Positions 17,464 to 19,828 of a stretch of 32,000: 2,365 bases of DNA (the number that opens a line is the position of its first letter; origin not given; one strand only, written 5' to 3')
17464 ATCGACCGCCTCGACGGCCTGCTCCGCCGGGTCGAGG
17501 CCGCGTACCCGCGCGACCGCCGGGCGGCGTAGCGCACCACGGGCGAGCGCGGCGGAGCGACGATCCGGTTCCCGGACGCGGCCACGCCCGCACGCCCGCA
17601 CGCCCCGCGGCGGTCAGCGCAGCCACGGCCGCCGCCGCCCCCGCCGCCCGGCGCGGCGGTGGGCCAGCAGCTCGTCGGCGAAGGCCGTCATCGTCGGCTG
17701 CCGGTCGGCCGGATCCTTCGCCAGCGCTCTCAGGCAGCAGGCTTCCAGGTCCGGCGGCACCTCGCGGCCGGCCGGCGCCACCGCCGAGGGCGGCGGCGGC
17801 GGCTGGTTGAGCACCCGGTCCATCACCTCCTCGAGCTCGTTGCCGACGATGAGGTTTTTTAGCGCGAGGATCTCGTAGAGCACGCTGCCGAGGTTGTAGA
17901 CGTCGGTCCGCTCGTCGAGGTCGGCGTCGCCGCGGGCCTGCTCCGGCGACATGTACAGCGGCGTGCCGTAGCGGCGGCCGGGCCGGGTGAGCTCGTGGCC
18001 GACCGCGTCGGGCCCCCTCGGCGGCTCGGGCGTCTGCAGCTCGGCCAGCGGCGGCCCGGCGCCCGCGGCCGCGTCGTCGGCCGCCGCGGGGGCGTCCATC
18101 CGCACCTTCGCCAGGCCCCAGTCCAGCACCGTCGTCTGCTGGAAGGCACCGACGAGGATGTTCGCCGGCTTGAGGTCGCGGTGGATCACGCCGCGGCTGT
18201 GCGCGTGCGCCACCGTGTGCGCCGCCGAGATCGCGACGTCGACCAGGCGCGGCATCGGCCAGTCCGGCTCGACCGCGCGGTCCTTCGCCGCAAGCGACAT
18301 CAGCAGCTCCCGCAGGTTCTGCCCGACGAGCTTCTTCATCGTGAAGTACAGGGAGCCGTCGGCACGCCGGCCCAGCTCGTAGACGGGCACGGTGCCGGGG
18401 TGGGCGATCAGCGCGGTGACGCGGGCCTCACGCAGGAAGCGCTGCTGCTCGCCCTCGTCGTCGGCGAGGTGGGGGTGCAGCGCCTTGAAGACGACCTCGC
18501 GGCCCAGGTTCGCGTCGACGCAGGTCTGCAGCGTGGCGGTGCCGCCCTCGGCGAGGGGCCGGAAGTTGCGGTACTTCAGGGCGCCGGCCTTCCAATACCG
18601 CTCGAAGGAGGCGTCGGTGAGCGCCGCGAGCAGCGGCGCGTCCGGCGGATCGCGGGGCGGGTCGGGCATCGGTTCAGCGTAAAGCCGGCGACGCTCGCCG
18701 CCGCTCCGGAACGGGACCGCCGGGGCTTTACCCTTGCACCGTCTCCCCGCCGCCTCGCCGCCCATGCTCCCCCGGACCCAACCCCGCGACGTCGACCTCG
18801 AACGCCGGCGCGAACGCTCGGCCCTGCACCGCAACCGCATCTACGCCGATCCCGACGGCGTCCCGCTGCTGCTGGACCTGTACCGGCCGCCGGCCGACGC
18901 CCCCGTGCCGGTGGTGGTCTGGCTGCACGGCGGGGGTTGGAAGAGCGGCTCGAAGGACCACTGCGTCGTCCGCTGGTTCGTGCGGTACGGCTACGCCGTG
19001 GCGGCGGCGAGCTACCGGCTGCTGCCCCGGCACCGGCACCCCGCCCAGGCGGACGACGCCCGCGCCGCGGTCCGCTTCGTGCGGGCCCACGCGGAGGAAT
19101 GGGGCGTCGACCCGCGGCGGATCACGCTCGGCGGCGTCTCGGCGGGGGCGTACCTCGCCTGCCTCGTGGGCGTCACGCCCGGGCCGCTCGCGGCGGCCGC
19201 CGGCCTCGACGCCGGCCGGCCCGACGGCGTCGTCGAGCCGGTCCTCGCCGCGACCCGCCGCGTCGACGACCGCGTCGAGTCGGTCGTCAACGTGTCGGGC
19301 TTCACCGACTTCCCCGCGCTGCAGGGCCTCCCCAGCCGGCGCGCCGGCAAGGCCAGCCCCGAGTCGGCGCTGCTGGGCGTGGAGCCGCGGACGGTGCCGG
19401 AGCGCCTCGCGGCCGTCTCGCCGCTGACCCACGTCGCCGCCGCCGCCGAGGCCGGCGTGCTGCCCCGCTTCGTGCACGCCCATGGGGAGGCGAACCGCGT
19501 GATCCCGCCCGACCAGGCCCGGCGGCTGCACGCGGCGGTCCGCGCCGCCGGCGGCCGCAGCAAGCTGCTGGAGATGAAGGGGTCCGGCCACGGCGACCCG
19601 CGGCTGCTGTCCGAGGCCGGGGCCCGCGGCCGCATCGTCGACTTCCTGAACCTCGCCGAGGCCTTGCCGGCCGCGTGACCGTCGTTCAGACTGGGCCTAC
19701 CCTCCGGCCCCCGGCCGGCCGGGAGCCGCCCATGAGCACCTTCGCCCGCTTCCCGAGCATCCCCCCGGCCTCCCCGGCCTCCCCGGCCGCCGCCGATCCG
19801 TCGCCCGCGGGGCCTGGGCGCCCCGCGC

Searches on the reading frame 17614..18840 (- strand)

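Call 35: search_protein_families(library=pfam, proteins=[window:17614-18840:-], max_evalue=0.001)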
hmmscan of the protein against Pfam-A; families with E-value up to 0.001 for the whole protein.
window:17614-18840:- (408 aa): 3 families
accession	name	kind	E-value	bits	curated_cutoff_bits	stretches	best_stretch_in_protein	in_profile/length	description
PF00069.31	Pkinase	-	1.8e-24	87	31.7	2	91-246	2-147/263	Protein kinase domain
PF07714.23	PK_Tyr_Ser-Thr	-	3.5e-15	56.5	23.1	1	111-248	26-153/258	Protein tyrosine and serine/threonine kinase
PF01636.29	APH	-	1.9e-05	25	23.2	1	189-245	138-198/239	Phosphotransferase enzyme family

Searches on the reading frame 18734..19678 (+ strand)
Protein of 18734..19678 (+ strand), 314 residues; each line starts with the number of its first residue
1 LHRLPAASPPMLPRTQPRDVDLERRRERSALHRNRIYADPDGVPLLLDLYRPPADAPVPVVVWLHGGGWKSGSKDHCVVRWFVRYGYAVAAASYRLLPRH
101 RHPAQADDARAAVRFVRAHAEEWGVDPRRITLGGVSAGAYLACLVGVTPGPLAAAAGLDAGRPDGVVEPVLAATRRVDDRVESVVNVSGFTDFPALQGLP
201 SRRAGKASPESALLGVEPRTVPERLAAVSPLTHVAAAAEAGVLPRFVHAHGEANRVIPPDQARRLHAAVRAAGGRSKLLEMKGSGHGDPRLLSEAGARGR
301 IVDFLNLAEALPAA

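Call 35: search_protein_families(library=pfam, proteins=[window:18734-19678:+], max_evalue=0.001)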
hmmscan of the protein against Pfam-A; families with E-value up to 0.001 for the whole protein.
window:18734-19678:+ (314 aa): 6 families
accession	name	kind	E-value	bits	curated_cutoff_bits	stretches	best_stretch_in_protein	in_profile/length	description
PF20434.5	BD-FAE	-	3.7e-40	138.2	26.8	1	47-268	1-214/215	BD-FAE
PF07859.19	Abhydrolase_3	-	5.8e-18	65.8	25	1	61-286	1-206/210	alpha/beta hydrolase fold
PF00135.34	COesterase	-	2.1e-11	43.9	27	1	108-149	163-204/515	Carboxylesterase family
PF00326.27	Peptidase_S9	-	1.2e-05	25.3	22.6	0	218-287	122-188/213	Prolyl oligopeptidase family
PF12146.15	Hydrolase_4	-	2.2e-05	24.3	27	1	57-279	3-227/239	Serine aminopeptidase, S33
PF10503.15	Esterase_PHB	-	0.00029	20.6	23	0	104-173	73-142/219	Esterase PHB depolymerase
